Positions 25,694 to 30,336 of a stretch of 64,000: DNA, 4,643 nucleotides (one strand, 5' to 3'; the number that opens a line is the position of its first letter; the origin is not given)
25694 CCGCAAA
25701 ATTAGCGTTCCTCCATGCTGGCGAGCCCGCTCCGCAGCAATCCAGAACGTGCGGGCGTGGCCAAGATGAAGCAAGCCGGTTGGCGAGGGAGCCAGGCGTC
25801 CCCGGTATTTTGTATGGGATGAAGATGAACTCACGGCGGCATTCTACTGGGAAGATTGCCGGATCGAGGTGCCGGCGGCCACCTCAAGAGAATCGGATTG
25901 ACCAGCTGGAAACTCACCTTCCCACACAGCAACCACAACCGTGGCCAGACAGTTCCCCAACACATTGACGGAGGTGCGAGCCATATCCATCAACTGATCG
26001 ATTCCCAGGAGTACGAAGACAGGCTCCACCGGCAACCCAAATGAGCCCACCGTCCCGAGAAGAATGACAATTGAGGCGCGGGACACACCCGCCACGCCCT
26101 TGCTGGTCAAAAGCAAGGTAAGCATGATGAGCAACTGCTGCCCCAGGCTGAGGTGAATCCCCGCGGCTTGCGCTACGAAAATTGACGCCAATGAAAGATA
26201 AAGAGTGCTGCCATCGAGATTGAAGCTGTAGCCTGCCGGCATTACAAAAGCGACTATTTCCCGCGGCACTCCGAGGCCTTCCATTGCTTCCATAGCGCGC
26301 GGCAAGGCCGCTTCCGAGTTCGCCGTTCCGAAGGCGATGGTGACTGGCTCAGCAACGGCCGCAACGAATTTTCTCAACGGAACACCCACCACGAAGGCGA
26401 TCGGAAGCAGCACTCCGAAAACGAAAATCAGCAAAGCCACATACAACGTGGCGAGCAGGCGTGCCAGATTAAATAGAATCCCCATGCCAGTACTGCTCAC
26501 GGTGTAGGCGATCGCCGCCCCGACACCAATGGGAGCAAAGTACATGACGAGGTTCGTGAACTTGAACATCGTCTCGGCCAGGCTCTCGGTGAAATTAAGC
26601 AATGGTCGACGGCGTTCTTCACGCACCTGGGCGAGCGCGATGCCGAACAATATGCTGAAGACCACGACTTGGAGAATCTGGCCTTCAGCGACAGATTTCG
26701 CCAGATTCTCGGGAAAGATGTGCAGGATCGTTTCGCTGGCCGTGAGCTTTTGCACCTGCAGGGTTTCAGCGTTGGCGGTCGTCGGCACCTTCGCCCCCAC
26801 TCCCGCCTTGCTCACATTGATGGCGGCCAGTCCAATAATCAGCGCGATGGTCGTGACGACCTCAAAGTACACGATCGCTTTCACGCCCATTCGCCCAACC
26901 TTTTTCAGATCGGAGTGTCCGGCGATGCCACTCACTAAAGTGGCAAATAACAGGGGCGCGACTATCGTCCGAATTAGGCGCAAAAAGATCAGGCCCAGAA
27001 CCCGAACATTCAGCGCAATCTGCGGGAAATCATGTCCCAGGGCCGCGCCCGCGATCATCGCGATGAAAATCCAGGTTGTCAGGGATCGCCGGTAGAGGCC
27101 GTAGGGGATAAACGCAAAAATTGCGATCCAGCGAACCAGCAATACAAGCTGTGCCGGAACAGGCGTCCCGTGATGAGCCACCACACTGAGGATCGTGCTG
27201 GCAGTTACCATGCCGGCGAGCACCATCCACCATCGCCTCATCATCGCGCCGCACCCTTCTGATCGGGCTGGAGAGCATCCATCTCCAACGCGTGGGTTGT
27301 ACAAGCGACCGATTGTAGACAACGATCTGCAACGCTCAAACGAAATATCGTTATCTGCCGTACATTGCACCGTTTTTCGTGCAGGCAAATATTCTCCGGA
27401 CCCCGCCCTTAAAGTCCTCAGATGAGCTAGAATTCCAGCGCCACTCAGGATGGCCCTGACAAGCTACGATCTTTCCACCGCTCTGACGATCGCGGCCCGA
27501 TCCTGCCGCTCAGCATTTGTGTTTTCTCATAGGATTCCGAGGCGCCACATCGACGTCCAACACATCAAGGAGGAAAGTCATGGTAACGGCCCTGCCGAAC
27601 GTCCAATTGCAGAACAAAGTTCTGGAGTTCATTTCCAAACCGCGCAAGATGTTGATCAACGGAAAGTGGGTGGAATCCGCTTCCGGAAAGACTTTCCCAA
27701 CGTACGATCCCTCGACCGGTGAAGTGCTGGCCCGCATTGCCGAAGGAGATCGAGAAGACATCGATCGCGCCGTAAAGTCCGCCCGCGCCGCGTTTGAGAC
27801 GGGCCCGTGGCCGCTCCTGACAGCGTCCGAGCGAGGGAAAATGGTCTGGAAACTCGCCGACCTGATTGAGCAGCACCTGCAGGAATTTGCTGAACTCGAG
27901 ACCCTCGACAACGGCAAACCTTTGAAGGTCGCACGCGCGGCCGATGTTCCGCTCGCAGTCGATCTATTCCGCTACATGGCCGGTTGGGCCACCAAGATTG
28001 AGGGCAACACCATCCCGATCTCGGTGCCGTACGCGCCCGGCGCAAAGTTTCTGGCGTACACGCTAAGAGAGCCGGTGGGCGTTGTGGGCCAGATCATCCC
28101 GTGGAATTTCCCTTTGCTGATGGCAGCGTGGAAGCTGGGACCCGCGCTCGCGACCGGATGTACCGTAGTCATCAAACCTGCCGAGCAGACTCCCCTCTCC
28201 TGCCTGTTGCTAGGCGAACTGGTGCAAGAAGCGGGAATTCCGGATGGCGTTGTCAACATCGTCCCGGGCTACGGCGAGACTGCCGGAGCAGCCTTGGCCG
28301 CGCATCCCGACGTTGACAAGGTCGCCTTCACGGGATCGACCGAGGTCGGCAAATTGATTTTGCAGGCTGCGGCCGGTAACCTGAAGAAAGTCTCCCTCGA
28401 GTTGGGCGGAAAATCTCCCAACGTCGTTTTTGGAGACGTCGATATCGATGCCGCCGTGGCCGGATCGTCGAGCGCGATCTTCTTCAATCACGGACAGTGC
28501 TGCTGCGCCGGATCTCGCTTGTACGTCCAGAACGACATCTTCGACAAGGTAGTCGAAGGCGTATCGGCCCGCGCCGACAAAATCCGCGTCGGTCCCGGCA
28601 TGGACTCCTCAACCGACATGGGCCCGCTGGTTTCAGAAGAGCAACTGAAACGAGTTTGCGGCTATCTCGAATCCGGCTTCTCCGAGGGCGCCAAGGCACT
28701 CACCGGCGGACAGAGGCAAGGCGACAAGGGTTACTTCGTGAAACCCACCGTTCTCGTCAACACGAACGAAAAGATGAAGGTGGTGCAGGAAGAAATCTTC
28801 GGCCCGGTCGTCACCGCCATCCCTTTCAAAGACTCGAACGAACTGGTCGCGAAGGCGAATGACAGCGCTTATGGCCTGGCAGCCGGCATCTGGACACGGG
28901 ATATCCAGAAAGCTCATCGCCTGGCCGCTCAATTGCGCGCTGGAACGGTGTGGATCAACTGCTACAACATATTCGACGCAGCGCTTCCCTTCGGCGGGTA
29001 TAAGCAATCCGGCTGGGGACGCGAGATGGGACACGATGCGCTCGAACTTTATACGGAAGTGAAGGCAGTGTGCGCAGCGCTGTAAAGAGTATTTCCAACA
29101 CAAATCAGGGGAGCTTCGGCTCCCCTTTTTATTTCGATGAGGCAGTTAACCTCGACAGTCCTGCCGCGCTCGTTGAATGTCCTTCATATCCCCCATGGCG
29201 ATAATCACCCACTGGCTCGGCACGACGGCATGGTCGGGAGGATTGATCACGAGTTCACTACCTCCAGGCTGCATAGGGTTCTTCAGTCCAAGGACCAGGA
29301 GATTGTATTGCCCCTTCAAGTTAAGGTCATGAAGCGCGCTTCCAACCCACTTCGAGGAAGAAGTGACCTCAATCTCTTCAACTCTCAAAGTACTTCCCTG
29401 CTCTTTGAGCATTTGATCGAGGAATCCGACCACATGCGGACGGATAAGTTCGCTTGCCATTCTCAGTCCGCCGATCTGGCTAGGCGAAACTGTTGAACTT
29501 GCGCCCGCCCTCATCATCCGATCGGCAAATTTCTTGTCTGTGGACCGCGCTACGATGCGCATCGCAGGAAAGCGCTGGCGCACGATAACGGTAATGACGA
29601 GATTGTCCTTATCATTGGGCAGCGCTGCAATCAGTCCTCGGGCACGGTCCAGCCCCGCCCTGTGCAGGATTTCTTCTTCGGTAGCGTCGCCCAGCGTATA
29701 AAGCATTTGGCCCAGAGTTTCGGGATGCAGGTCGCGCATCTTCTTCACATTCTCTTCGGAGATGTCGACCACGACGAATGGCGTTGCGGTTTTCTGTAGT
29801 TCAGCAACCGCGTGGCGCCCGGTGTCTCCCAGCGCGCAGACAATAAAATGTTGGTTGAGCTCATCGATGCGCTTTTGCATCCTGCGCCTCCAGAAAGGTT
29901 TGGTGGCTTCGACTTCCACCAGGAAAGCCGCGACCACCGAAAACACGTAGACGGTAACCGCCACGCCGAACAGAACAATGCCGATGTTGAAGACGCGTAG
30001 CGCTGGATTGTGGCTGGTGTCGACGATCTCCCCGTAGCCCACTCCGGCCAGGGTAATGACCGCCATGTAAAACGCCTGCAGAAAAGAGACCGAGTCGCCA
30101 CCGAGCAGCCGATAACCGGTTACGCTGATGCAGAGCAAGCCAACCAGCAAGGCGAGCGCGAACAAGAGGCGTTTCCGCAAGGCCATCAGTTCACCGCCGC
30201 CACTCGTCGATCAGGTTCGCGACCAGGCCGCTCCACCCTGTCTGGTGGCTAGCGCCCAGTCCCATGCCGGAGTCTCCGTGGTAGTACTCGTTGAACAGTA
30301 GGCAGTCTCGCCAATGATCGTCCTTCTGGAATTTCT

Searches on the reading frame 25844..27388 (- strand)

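Call 32: search_protein_families(library=pfam, proteins=[window:25844-27388:-], max_evalue=0.001)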
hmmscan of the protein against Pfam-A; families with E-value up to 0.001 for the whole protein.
window:25844-27388:- (514 aa): 1 family
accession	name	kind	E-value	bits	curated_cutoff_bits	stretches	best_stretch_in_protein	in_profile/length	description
PF00375.23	SDF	-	1e-113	380.7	27.9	1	103-488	1-386/387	Sodium:dicarboxylate symporter family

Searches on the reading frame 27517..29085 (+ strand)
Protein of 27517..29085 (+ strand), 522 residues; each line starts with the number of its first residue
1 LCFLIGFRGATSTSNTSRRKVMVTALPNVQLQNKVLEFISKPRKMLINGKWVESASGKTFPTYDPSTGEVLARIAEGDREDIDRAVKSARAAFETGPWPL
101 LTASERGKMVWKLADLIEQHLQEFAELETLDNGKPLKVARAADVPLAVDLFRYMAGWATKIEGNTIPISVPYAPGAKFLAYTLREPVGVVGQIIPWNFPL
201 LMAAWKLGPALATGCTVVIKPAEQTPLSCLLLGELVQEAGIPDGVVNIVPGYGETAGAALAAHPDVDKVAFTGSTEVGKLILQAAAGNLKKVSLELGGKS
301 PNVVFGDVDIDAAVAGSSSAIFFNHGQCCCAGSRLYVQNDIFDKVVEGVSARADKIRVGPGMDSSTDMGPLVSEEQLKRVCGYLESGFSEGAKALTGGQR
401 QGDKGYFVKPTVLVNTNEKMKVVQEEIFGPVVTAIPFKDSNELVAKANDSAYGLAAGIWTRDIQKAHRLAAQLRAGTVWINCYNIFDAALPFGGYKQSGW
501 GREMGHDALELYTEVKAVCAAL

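Call 32: search_protein_families(library=pfam, proteins=[window:27517-29085:+], max_evalue=0.001)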
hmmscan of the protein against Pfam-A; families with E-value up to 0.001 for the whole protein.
window:27517-29085:+ (522 aa): 1 family
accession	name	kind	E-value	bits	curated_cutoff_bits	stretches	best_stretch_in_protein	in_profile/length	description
PF00171.27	Aldedh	-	1.3e-186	621.1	23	1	51-518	1-461/461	Aldehyde dehydrogenase family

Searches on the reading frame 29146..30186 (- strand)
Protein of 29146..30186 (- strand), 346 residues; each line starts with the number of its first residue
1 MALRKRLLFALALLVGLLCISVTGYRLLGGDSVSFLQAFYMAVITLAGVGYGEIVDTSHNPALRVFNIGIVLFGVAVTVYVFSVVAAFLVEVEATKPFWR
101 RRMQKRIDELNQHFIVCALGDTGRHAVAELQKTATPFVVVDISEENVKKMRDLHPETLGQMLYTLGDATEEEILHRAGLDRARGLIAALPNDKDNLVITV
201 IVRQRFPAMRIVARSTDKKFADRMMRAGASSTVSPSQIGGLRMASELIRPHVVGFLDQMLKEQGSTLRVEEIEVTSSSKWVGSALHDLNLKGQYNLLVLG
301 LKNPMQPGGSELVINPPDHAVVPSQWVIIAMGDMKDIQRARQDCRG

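Call 32: search_protein_families(library=pfam, proteins=[window:29146-30186:-], max_evalue=0.001)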
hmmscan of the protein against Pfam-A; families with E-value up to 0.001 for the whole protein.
window:29146-30186:- (346 aa): 3 families
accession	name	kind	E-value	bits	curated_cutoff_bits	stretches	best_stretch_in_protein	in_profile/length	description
PF02254.24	TrkA_N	-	1.3e-26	93.7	23.8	1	114-235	1-116/116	TrkA-N domain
PF07885.22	Ion_trans_2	-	2.5e-12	46.9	22.5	1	13-90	2-78/79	Ion channel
PF02080.26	TrkA_C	-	1.4e-05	25.3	27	1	269-340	1-66/71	TrkA-C domain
